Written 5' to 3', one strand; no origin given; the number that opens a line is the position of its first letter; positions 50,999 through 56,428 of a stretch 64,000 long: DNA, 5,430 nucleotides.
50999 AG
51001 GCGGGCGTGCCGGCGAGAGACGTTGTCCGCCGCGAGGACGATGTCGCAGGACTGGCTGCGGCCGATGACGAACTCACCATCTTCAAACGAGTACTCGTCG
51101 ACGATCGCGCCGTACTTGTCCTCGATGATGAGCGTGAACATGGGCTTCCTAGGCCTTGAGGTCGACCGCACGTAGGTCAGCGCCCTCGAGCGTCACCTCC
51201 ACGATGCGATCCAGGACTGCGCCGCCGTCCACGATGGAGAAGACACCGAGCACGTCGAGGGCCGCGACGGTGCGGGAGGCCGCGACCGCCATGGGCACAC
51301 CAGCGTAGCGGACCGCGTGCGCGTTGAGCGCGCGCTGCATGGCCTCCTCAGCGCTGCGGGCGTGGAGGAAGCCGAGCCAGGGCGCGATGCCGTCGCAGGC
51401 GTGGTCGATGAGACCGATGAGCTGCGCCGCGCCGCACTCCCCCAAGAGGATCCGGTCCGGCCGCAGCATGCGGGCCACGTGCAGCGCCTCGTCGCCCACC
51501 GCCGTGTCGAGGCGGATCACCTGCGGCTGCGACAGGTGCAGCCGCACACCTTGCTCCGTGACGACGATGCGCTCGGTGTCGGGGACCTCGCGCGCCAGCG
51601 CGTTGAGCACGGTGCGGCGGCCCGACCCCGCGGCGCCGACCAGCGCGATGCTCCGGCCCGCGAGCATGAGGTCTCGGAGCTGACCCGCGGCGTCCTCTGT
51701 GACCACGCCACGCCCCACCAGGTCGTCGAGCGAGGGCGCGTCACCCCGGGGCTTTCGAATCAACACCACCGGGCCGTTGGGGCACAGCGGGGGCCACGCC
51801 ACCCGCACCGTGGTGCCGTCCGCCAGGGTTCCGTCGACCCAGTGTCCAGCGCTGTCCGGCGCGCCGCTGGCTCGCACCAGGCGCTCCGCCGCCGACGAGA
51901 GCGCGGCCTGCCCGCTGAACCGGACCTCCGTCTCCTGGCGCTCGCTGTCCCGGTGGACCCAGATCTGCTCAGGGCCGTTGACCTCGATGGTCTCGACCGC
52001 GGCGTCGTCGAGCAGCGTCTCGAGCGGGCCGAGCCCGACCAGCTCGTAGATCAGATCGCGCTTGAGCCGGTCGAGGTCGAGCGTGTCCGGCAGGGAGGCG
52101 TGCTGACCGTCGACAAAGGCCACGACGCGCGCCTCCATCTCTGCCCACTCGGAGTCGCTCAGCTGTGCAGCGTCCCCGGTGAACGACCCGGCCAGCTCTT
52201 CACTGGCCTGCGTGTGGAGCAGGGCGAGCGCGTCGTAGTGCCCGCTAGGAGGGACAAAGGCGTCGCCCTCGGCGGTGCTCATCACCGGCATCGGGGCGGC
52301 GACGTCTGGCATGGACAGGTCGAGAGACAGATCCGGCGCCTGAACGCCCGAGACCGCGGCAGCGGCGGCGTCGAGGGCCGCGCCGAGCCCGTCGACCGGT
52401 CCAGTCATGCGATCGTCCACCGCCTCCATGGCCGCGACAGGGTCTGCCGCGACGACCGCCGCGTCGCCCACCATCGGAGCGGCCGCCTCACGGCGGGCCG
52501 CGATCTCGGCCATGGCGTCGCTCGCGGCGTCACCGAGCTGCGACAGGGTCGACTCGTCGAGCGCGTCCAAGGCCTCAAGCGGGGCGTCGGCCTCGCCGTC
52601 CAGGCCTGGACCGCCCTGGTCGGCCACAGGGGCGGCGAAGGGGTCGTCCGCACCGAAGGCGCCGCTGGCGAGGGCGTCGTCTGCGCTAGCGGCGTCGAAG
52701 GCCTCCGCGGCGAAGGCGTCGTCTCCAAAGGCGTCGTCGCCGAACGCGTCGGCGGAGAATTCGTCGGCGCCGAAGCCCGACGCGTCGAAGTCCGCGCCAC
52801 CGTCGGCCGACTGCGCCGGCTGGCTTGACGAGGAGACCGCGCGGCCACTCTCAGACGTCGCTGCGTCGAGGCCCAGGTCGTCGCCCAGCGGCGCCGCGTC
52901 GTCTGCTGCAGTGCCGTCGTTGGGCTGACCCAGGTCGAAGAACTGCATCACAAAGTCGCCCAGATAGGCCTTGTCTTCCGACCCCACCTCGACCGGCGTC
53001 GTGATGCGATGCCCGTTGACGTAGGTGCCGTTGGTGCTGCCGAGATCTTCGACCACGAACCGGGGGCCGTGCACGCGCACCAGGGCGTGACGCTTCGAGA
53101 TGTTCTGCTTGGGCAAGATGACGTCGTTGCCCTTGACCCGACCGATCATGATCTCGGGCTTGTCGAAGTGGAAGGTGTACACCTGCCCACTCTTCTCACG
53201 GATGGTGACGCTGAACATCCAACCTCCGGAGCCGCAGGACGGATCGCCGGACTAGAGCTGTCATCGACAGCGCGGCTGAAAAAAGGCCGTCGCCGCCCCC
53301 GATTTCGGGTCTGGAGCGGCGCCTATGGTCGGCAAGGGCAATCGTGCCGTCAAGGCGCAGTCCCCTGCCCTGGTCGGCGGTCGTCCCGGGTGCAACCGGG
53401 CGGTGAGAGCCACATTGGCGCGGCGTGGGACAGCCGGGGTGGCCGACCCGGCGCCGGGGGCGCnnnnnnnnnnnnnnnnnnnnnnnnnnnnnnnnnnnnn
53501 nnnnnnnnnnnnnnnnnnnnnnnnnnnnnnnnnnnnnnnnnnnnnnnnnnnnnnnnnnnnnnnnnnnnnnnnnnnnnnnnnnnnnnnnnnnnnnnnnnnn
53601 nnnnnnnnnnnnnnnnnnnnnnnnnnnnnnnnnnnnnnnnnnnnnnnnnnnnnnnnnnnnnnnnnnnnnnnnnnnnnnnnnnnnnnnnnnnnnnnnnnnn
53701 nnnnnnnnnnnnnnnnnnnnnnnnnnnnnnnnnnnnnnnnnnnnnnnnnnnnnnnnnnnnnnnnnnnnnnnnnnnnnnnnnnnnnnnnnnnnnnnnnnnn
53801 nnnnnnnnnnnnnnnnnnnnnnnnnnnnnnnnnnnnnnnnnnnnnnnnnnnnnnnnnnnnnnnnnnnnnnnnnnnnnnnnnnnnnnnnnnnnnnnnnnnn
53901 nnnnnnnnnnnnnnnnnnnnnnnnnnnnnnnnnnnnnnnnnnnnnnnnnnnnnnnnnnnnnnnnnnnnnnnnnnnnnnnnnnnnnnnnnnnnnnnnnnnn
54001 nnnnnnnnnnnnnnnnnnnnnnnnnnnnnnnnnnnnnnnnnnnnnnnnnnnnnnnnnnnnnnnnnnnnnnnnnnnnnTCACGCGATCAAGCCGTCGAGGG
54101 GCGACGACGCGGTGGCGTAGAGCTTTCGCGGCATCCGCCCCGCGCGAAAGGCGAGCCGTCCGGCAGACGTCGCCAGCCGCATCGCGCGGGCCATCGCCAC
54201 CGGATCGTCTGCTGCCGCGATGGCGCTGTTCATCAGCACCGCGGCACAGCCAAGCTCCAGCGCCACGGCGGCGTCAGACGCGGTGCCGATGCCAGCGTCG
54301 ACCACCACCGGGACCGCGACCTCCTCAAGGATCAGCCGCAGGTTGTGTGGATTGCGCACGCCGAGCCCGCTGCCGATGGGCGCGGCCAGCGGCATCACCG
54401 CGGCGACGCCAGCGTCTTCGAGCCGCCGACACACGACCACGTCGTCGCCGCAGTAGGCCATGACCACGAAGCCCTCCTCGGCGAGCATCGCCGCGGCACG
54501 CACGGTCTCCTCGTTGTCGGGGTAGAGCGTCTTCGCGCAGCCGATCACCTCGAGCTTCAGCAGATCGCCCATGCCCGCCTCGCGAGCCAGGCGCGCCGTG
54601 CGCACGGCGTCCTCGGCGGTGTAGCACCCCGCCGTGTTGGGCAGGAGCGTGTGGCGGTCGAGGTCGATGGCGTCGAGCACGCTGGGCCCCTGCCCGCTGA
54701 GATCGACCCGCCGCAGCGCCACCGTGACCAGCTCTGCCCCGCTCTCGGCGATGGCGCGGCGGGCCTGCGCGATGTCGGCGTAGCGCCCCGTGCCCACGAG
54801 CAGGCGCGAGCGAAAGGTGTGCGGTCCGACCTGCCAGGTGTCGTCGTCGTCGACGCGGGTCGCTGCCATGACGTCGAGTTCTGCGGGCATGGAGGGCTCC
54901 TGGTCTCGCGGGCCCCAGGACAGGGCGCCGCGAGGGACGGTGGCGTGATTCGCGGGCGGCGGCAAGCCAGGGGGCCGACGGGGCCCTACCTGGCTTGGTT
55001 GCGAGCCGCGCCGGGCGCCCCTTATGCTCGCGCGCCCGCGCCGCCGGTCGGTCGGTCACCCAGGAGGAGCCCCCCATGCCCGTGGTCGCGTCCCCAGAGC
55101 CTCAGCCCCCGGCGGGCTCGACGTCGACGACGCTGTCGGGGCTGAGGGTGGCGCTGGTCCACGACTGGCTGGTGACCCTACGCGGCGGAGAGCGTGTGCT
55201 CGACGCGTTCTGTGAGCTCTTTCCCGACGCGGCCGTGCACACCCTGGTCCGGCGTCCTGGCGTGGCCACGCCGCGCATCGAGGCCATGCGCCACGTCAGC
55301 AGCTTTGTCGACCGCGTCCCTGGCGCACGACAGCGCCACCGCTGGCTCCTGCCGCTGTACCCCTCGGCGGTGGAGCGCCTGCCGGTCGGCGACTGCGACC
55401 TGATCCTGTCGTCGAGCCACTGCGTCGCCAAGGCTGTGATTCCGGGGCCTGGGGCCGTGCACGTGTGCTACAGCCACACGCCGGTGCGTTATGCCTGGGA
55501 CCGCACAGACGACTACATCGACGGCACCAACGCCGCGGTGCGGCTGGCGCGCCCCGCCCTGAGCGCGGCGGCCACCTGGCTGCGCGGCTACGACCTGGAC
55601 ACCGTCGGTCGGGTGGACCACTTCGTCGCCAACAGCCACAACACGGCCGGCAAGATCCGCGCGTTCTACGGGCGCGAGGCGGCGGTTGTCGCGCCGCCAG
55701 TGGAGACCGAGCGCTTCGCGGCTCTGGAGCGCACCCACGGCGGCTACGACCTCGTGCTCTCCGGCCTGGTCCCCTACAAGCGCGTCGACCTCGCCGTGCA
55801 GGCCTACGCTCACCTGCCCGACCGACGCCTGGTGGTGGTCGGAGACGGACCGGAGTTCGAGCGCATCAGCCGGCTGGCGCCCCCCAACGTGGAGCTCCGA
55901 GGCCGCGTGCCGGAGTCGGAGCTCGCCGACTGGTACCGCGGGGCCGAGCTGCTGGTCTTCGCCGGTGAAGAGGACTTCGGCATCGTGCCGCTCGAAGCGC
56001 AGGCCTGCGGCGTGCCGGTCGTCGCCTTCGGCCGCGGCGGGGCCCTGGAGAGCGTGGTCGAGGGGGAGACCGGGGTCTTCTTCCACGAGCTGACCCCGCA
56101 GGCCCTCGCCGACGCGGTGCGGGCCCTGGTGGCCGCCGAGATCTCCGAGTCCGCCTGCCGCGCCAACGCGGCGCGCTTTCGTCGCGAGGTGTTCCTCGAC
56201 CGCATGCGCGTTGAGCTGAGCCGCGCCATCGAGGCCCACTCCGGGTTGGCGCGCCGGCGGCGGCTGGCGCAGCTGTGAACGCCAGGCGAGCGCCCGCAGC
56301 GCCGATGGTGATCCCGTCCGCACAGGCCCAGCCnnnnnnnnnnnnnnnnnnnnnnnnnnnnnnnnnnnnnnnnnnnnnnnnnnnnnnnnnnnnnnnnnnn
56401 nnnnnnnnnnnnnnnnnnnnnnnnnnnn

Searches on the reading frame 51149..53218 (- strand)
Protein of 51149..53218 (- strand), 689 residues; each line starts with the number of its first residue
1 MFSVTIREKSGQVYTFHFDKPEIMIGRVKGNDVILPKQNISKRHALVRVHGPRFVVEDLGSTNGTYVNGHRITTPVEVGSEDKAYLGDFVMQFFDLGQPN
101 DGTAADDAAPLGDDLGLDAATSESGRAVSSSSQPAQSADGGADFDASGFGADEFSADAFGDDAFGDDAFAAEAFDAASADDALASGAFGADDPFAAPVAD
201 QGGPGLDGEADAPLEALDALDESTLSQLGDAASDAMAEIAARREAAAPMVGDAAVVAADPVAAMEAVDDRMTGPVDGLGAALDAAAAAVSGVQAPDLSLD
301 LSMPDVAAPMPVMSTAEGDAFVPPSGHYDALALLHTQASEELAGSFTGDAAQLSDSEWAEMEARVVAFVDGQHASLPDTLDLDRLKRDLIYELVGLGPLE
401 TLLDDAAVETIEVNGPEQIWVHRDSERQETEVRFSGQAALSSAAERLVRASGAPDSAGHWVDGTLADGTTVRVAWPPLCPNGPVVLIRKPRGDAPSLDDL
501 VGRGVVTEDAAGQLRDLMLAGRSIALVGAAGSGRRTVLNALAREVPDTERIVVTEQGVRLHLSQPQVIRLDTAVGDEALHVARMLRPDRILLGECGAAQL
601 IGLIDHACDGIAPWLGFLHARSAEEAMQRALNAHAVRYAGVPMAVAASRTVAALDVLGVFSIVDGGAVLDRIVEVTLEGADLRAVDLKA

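Call 6: search_protein_families(library=pfam, proteins=[window:51149-53218:-], max_evalue=0.001)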
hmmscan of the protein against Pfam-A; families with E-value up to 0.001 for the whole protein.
window:51149-53218:- (689 aa): 3 families
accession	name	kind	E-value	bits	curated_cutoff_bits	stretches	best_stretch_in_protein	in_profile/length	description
PF00498.31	FHA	-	1.6e-17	64.2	20.7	1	24-83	2-63/67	FHA domain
PF00437.27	T2SSE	-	2.7e-15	56.4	24.9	1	394-631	3-256/370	Type II/IV secretion system protein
PF16697.10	Yop-YscD_cpl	-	4e-10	40.3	33.2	1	15-94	11-91/94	Inner membrane component of T3SS, cytoplasmic domain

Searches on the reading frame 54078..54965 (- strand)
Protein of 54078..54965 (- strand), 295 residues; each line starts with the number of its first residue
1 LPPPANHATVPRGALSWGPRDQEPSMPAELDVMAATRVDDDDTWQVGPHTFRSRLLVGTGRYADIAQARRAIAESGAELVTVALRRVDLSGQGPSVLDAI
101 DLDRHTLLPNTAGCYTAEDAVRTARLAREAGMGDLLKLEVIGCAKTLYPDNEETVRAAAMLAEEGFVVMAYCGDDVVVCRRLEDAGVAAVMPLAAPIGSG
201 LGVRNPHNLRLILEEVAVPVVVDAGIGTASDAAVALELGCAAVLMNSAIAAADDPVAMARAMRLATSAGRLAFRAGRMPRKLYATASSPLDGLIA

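Call 6: search_protein_families(library=pfam, proteins=[window:54078-54965:-], max_evalue=0.001)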
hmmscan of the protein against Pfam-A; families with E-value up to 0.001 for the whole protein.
window:54078-54965:- (295 aa): 2 families
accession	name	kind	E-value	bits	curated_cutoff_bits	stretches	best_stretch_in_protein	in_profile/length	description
PF05690.20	ThiG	-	5.1e-106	354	23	1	46-289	2-247/247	Thiazole biosynthesis protein ThiG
PF00977.27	His_biosynth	-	0.0003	20.8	23.6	1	207-256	63-110/228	Histidine biosynthesis protein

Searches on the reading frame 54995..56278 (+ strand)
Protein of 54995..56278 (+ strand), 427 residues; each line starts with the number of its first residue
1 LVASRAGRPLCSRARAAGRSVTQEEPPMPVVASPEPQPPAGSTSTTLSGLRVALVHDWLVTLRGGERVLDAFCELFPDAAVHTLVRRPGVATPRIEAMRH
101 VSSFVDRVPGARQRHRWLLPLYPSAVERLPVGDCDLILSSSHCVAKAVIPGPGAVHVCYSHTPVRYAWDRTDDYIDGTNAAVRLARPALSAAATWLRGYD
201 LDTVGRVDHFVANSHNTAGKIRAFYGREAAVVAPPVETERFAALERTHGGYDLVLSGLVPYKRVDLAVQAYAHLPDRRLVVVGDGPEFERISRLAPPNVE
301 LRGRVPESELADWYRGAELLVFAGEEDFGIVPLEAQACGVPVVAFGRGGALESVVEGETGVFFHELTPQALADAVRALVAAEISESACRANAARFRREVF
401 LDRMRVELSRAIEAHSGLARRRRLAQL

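Call 6: search_protein_families(library=pfam, proteins=[window:54995-56278:+], max_evalue=0.001)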
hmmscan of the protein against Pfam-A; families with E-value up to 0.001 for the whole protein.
window:54995-56278:+ (427 aa): 5 families
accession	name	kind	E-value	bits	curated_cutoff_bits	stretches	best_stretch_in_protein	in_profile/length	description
PF00534.26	Glycos_transf_1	-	2.2e-26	92.9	26.4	1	253-393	19-170/172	Glycosyl transferases group 1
PF13692.12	Glyco_trans_1_4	-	8e-24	85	27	1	256-379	8-140/142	Glycosyl transferases group 1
PF13439.12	Glyco_transf_4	-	5.9e-08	33.3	28.5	1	64-240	3-170/170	Glycosyltransferase Family 4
PF13524.12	Glyco_trans_1_2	-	8e-06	26.3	25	1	267-395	5-129/144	Glycosyl transferase-like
PF20706.3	GT4-conflict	-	0.0005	19.6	26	0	306-385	271-353/385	Family 4 Glycosyltransferase in conflict systems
